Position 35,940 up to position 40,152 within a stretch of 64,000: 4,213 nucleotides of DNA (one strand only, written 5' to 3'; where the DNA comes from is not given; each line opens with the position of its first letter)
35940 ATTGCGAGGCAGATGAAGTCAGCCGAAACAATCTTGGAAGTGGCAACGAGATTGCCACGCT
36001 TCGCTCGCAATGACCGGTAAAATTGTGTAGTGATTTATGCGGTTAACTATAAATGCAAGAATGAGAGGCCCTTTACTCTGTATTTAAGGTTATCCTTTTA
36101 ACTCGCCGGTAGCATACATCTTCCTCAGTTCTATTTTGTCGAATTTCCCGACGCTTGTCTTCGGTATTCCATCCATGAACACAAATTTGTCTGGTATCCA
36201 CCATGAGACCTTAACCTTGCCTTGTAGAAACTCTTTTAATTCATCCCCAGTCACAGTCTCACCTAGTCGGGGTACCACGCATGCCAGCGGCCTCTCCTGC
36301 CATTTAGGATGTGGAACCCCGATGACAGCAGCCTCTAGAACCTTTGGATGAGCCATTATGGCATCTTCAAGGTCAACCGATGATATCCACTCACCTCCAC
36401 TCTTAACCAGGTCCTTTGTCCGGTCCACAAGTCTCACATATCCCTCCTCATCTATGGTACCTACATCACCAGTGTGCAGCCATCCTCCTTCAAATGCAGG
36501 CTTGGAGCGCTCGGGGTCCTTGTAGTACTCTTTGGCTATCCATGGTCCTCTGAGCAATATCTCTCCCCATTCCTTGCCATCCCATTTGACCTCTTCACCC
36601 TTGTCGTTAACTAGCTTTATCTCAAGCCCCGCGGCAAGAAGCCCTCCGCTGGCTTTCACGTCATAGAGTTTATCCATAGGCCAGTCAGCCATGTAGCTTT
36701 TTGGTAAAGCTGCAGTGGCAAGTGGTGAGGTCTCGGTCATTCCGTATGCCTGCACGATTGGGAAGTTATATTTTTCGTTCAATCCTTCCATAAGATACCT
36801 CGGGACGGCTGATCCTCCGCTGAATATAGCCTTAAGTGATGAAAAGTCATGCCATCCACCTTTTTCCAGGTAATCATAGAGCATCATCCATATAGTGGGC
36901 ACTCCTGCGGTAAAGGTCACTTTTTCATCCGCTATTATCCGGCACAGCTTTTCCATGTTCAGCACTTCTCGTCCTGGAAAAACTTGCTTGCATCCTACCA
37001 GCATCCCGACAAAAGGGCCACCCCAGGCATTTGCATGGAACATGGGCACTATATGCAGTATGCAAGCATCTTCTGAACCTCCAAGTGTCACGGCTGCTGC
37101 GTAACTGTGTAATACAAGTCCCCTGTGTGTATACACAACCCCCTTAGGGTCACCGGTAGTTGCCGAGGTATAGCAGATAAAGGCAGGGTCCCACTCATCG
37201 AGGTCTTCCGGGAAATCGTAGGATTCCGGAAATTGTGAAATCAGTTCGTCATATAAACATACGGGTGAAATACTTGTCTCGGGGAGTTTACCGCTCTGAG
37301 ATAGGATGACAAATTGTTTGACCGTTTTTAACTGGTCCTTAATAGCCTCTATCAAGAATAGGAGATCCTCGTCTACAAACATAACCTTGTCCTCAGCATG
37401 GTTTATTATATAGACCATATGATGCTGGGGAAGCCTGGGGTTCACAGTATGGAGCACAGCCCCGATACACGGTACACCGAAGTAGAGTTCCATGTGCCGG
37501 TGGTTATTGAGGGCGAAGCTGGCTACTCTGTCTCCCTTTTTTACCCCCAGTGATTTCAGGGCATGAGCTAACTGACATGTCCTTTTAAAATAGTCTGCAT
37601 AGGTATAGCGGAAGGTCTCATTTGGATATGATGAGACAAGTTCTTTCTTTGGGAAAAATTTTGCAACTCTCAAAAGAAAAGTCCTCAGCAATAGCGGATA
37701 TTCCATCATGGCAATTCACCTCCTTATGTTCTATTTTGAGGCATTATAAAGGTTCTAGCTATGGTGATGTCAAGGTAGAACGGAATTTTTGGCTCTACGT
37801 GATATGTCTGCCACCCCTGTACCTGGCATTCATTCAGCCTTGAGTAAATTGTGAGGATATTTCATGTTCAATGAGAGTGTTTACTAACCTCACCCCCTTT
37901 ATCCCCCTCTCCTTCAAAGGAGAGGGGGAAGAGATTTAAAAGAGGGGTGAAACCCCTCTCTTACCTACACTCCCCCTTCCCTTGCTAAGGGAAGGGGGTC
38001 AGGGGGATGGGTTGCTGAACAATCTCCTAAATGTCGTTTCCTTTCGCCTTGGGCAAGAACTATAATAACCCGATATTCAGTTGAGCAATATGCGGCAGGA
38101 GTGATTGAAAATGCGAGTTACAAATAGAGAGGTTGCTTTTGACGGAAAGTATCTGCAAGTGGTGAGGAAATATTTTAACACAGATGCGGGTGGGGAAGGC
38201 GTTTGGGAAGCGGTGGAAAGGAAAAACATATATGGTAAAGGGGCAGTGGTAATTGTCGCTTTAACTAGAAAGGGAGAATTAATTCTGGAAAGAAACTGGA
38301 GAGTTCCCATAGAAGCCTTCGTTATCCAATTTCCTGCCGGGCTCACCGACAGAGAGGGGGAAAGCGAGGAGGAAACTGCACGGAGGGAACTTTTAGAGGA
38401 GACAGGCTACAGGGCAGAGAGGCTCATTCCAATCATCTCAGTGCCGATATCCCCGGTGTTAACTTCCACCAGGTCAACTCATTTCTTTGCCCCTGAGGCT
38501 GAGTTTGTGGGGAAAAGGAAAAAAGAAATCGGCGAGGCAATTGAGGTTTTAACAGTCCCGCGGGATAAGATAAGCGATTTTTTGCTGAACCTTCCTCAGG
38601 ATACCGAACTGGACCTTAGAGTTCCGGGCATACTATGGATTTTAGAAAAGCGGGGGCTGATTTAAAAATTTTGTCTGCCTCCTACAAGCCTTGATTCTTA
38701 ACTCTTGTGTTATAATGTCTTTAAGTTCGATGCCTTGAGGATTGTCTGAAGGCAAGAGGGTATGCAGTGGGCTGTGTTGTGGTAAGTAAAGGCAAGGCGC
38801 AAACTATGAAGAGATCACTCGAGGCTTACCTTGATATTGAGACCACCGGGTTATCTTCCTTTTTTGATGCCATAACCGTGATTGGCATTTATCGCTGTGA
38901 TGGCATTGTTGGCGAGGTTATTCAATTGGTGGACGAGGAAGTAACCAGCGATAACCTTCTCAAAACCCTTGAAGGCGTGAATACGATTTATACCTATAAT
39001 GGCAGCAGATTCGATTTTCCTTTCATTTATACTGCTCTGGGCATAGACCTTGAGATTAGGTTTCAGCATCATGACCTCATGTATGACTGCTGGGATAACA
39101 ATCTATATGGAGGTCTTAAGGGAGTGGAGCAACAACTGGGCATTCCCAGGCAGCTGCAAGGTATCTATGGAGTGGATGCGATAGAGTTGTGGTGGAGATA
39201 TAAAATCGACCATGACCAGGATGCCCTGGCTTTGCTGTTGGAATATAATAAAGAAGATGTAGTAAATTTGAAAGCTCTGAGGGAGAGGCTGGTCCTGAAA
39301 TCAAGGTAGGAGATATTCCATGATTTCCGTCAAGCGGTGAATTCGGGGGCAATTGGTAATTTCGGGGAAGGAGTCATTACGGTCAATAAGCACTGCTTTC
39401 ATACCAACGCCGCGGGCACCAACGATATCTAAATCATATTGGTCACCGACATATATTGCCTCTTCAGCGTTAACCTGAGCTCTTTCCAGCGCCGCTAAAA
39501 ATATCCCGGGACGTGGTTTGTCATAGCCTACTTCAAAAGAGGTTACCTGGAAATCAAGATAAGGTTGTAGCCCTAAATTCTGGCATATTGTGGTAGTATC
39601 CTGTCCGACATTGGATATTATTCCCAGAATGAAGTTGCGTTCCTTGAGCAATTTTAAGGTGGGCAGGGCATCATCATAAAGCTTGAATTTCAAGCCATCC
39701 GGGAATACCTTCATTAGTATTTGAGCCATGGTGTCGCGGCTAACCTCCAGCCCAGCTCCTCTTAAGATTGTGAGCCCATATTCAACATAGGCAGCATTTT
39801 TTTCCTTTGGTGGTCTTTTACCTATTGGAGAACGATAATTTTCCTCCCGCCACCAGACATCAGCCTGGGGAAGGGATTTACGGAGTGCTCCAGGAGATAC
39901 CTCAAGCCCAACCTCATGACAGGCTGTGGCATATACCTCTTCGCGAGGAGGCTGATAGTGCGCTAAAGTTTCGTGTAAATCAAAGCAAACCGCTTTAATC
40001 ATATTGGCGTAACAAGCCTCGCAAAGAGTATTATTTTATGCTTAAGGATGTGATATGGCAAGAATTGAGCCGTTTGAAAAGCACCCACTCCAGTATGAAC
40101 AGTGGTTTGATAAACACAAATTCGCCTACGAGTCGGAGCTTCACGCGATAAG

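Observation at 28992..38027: Inverted pair of approximately 150-bp hairpin-rich MITE/REP-like elements bracketing an 8.7-kb block (hppA-uvrA-HD-hyp-ACS), plus an adjacent perfect 46-bp palindrome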

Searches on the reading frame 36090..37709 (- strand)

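Call 15: search_protein_families(library=pfam, proteins=[window:36090-37709:-])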
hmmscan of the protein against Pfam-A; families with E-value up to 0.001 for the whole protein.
window:36090-37709:- (539 aa): 2 families
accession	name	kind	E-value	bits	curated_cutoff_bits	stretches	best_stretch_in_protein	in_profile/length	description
PF00501.34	AMP-binding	-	1.9e-83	280.8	29.9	1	16-396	5-384/384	AMP-binding enzyme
PF13193.12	AMP-binding_C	-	1.6e-17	64.6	24.5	1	447-522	2-76/76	AMP-binding enzyme C-terminal domain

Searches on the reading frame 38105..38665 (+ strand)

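Call 15: search_protein_families(library=pfam, proteins=[window:38105-38665:+])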
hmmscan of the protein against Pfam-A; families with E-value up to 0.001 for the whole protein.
window:38105-38665:+ (186 aa): 1 family
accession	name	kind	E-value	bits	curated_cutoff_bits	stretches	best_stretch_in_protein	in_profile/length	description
PF00293.34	NUDIX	-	5.6e-10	39.8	21.1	1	47-132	5-93/134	NUDIX domain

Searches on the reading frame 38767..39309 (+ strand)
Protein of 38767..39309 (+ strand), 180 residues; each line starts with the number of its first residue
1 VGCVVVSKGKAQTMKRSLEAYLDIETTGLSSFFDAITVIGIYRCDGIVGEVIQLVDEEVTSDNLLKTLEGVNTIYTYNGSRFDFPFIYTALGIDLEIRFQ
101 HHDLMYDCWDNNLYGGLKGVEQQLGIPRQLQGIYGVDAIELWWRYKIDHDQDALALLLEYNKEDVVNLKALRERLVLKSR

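Call 15: search_protein_families(library=pfam, proteins=[window:38767-39309:+])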
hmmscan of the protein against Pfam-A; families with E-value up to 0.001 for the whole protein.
window:38767-39309:+ (180 aa): 1 family
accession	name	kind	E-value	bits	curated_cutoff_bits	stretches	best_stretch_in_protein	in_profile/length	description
PF13482.12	RNase_H_2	-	5.8e-36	124.4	22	1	20-175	1-164/165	RNase_H superfamily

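Call 24: find_encoding_contigs(protein=window:38767-39309:+, flank=10000, max_places=10)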
Protein window:38767-39309:+ (180 aa): 2 contigs read that carry it; 2 places shown.
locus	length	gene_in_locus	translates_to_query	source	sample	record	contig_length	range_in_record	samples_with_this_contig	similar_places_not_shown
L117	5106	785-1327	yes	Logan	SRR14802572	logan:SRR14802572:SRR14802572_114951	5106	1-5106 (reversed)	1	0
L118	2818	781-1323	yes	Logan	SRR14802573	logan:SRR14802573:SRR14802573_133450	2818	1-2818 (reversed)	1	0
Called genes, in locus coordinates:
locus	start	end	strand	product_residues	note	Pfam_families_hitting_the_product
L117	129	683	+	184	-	PF00293:NUDIX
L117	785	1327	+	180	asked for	PF13482:RNase_H_2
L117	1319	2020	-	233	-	PF00702:Hydrolase, PF13419:HAD_2, PF13242:Hydrolase_like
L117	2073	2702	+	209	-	PF13489:Methyltransf_23, PF08241:Methyltransf_11, PF08242:Methyltransf_12 (weak), PF13649:Methyltransf_25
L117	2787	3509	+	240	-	PF02525:Flavodoxin_2, PF03358:FMN_red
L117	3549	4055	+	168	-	PF13673:Acetyltransf_10, PF00583:Acetyltransf_1, PF13508:Acetyltransf_7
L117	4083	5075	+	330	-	PF13529:Peptidase_C39_2 (faint), PF14399:BtrH_N, PF16169:DUF4872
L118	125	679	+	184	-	PF00293:NUDIX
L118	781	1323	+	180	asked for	PF13482:RNase_H_2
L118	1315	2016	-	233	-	PF00702:Hydrolase, PF13419:HAD_2, PF13242:Hydrolase_like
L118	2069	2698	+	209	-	PF13489:Methyltransf_23, PF08241:Methyltransf_11, PF08242:Methyltransf_12 (weak), PF13649:Methyltransf_25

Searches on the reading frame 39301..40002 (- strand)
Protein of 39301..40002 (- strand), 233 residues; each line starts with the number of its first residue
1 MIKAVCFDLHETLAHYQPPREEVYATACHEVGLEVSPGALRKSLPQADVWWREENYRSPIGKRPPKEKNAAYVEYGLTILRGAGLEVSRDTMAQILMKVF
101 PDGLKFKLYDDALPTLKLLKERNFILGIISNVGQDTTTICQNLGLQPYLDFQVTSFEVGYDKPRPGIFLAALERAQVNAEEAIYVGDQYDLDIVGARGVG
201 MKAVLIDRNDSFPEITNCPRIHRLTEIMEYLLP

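Call 15: search_protein_families(library=pfam, proteins=[window:39301-40002:-])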
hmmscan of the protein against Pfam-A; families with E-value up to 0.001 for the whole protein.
window:39301-40002:- (233 aa): 3 families
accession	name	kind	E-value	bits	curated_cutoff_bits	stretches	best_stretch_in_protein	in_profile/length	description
PF00702.32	Hydrolase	-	3.7e-22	80.1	26.4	1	2-200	1-191/191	haloacid dehalogenase-like hydrolase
PF13419.12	HAD_2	-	2.5e-18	67.2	23.8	1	94-205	67-177/178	Haloacid dehalogenase-like hydrolase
PF13242.12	Hydrolase_like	-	2.1e-10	40.8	22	1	161-209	3-51/75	HAD-hyrolase-like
